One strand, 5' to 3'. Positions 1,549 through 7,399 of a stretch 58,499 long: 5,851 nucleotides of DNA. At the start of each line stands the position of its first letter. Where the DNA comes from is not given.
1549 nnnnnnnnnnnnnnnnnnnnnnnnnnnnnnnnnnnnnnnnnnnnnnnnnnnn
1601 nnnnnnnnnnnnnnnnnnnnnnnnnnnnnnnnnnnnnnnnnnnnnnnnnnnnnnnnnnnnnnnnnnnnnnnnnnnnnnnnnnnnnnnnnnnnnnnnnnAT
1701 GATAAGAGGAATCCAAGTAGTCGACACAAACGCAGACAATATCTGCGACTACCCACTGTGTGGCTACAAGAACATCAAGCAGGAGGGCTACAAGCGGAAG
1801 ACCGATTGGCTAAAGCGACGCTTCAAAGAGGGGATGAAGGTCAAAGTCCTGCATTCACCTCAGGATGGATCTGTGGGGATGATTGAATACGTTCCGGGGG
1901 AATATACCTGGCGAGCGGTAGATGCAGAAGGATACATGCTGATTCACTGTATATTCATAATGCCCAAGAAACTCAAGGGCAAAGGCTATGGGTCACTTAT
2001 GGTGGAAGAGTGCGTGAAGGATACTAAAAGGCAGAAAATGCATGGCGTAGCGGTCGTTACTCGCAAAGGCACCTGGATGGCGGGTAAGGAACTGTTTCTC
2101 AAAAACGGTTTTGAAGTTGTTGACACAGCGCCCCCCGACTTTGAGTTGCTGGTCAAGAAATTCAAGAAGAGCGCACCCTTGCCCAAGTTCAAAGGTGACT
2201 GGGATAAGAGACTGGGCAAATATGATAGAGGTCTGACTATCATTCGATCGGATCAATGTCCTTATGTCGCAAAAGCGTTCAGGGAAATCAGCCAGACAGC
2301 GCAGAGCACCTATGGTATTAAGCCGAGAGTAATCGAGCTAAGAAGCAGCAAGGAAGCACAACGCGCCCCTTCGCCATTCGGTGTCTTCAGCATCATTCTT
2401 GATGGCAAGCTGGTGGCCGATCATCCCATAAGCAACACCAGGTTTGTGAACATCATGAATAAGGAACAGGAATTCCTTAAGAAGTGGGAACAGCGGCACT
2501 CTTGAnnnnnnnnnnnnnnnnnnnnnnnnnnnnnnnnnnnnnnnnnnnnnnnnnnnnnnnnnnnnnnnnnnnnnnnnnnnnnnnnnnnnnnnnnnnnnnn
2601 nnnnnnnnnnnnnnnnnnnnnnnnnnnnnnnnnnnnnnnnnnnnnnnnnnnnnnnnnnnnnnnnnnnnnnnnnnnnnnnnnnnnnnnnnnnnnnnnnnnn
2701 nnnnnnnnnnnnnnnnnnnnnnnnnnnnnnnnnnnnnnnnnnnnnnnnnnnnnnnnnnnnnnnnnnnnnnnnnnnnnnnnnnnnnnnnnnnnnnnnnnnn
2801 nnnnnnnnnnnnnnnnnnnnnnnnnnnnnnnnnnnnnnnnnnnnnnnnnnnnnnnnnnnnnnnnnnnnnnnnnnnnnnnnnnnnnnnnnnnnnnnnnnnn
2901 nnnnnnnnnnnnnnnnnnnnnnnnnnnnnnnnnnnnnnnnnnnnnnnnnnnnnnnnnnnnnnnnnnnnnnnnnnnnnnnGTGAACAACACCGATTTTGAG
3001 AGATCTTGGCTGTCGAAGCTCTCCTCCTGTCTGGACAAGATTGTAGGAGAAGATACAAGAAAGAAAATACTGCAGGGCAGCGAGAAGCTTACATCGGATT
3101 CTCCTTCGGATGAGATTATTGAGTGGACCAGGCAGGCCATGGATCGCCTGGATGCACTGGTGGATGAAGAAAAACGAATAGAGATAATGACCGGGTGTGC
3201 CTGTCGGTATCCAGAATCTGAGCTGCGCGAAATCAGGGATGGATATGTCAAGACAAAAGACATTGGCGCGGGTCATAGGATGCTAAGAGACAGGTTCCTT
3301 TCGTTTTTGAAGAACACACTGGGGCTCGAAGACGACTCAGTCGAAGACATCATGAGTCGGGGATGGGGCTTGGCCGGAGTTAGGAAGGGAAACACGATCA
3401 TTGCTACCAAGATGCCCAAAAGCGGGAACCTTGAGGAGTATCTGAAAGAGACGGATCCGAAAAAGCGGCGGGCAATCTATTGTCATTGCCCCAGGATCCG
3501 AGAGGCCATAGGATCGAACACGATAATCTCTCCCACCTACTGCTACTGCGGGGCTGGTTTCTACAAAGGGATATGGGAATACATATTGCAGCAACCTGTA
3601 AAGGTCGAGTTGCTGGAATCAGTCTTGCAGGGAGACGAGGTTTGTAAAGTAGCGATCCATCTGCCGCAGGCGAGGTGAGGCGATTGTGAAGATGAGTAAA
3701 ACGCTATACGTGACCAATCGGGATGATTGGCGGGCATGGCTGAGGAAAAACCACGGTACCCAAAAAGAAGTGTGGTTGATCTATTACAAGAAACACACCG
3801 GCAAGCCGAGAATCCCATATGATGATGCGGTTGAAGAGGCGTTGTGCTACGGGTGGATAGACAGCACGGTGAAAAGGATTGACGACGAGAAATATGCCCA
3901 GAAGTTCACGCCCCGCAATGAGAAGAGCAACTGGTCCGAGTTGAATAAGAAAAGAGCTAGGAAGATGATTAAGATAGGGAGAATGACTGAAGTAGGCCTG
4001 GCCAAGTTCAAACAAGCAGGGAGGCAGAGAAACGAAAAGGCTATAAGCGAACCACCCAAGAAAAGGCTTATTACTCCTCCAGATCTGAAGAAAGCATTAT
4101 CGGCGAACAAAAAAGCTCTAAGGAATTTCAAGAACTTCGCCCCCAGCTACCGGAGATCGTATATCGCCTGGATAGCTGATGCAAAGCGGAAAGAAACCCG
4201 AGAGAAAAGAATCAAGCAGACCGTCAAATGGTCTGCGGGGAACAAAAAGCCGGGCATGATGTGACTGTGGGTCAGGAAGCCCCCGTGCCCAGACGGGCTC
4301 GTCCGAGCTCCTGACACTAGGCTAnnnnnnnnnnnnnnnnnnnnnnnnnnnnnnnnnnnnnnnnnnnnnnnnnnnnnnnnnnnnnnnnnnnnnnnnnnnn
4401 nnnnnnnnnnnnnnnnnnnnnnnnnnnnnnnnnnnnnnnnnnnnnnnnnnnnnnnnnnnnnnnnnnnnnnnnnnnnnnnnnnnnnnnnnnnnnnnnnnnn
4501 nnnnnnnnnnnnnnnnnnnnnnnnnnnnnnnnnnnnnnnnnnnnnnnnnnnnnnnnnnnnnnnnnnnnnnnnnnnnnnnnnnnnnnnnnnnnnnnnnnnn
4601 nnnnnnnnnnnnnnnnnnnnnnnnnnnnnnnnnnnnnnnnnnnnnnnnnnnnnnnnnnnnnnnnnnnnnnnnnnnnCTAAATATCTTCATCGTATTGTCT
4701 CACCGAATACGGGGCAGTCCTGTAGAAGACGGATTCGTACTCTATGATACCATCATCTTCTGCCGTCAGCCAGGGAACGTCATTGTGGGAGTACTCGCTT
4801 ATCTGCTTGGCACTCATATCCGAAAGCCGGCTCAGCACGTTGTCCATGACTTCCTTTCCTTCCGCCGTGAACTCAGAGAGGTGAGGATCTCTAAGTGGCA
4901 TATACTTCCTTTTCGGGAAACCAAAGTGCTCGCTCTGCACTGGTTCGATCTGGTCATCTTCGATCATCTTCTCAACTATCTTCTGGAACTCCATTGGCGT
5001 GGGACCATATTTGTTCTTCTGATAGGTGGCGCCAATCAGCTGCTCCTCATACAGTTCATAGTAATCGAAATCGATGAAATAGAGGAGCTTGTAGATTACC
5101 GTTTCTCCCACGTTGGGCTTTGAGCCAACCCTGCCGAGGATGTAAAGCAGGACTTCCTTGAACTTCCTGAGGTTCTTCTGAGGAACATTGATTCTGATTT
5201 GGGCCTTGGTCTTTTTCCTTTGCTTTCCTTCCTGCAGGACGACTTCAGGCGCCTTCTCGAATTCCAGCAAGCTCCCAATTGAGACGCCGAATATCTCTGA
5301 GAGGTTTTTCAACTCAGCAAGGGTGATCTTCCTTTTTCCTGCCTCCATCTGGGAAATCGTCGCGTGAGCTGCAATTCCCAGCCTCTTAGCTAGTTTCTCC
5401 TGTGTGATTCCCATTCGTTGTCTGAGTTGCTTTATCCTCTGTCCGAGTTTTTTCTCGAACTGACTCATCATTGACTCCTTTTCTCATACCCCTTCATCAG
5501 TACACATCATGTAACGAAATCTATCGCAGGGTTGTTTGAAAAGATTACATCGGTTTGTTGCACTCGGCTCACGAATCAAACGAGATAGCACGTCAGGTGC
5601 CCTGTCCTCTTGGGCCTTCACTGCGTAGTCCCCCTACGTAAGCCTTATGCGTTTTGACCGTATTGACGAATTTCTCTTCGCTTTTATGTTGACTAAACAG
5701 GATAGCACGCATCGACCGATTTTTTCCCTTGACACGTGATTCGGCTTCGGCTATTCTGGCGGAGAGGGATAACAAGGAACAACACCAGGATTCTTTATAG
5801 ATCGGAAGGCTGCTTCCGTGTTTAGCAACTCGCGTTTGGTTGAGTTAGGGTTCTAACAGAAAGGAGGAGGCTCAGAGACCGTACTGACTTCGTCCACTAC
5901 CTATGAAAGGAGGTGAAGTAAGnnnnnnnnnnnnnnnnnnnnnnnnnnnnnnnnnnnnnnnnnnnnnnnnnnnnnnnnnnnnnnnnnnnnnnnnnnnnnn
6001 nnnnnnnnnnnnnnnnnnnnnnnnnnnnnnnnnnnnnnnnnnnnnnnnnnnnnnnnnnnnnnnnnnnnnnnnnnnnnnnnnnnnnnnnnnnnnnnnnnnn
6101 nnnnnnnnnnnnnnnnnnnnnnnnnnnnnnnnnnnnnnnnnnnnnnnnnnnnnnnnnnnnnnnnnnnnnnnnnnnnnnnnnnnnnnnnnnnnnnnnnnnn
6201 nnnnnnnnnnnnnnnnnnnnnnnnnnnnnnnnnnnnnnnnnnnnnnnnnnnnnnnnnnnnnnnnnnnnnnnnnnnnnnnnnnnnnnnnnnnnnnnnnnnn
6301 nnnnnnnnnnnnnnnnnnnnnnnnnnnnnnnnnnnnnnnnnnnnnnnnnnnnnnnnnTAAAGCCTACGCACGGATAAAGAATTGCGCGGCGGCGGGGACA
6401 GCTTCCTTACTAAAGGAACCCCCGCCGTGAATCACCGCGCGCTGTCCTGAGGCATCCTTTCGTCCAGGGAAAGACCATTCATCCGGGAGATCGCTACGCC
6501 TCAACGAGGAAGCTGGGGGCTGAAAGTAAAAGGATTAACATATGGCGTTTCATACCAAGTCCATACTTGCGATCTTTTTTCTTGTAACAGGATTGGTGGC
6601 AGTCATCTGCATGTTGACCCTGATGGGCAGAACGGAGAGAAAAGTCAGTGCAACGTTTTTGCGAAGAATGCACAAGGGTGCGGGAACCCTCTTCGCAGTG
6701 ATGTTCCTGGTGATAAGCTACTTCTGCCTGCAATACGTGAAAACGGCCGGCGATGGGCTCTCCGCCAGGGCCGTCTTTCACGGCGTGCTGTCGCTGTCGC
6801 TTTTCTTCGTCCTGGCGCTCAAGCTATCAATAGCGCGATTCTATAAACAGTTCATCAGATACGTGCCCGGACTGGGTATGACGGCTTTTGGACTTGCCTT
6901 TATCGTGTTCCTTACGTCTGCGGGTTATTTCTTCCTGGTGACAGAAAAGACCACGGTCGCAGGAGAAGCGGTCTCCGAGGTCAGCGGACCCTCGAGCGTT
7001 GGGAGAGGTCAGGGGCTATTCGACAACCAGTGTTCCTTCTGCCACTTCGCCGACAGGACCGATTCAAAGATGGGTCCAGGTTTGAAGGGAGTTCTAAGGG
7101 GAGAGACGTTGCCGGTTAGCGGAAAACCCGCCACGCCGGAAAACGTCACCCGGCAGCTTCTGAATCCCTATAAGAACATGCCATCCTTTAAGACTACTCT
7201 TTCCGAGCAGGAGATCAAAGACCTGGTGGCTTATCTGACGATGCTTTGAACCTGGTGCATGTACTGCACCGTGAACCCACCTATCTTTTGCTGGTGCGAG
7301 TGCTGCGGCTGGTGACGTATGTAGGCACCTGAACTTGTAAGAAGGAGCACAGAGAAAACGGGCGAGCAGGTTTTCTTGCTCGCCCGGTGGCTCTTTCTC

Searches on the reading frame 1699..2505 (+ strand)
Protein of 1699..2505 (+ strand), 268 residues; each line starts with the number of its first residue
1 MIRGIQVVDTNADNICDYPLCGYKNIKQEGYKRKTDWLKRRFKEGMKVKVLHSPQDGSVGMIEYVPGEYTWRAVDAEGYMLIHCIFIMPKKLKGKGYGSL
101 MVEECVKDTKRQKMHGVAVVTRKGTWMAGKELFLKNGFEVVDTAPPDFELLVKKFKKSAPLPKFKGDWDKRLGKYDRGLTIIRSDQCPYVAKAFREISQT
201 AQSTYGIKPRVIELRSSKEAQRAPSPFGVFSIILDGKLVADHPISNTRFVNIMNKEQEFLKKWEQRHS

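Call 53: search_protein_families(library=pfam, proteins=[window:1699-2505:+], max_evalue=0.0001)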
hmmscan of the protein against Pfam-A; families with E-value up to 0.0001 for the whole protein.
window:1699-2505:+ (268 aa): 1 family
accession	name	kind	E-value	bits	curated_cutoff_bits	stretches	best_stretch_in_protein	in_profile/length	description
PF14268.11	YoaP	-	1.2e-09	38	25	1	211-249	4-42/44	YoaP-like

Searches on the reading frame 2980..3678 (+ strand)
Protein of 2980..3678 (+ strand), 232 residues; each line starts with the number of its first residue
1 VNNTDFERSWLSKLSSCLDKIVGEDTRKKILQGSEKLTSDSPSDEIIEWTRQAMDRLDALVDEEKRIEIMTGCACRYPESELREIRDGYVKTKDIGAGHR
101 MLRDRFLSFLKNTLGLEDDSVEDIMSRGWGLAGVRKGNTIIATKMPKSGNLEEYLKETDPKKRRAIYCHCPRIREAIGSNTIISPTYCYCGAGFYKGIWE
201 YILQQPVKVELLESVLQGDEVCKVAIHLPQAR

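Call 53: search_protein_families(library=pfam, proteins=[window:2980-3678:+], max_evalue=0.0001)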
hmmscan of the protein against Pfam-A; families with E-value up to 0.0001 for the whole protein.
window:2980-3678:+ (232 aa): 1 family
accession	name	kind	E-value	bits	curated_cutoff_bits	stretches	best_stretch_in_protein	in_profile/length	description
PF19641.4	DUF6144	-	5.3e-12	46.5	28.8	1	166-226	117-174/181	Family of unknown function (DUF6144)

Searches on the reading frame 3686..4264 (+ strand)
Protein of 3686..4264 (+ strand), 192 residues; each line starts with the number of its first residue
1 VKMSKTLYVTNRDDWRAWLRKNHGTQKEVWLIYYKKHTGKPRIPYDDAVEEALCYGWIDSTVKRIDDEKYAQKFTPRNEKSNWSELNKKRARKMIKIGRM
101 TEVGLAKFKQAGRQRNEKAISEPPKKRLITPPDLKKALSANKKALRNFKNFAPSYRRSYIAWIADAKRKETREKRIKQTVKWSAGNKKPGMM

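Call 53: search_protein_families(library=pfam, proteins=[window:3686-4264:+], max_evalue=0.0001)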
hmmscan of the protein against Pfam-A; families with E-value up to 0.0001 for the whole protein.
window:3686-4264:+ (192 aa): 1 family
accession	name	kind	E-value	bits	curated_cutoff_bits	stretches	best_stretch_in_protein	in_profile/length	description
PF13376.11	OmdA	-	7.3e-21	74.3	25.6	1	129-184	3-58/60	Bacteriocin-protection, YdeI or OmpD-Associated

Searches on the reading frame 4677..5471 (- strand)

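Call 53: search_protein_families(library=pfam, proteins=[window:4677-5471:-], max_evalue=0.0001)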
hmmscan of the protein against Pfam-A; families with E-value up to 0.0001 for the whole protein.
window:4677-5471:- (264 aa): 5 families
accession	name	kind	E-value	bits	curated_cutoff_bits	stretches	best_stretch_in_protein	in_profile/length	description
PF13274.11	SocA_Panacea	-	6.5e-19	69.4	25.7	1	127-234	2-112/113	Antitoxin SocA-like, Panacea domain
PF01381.28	HTH_3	-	3.6e-13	49.8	23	1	13-66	1-53/55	Helix-turn-helix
PF13560.12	HTH_31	-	3.1e-10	40.7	27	1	9-64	2-57/64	Helix-turn-helix domain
PF12844.13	HTH_19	-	2.6e-09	37.3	30.2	1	10-69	1-59/64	Helix-turn-helix domain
PF13443.12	HTH_26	-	2.9e-09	37.5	22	1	12-73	1-62/63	Cro/C1-type HTH DNA-binding domain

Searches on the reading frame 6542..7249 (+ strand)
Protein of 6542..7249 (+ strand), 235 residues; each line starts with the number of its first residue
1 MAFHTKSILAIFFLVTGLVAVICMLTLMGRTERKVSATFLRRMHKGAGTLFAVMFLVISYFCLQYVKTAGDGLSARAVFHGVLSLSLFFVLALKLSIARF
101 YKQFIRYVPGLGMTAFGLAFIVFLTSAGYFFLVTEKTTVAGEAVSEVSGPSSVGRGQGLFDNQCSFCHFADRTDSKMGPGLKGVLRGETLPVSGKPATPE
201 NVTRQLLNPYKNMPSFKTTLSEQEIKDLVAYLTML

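Call 53: search_protein_families(library=pfam, proteins=[window:6542-7249:+], max_evalue=0.0001)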
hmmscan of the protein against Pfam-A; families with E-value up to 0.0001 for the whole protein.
window:6542-7249:+ (235 aa): 3 families
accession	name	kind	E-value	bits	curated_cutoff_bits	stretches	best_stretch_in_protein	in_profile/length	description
PF13442.11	Cytochrome_CBB3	-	1.9e-11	44.6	27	1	154-232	4-68/68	Cytochrome C oxidase, cbb3-type, subunit III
PF00034.26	Cytochrom_C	-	2.6e-08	35.5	21.3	1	155-233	3-87/90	Cytochrome c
PF20139.4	DUF6529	-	4.3e-05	23.6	23.3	1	4-132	39-165/171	Family of unknown function (DUF6529)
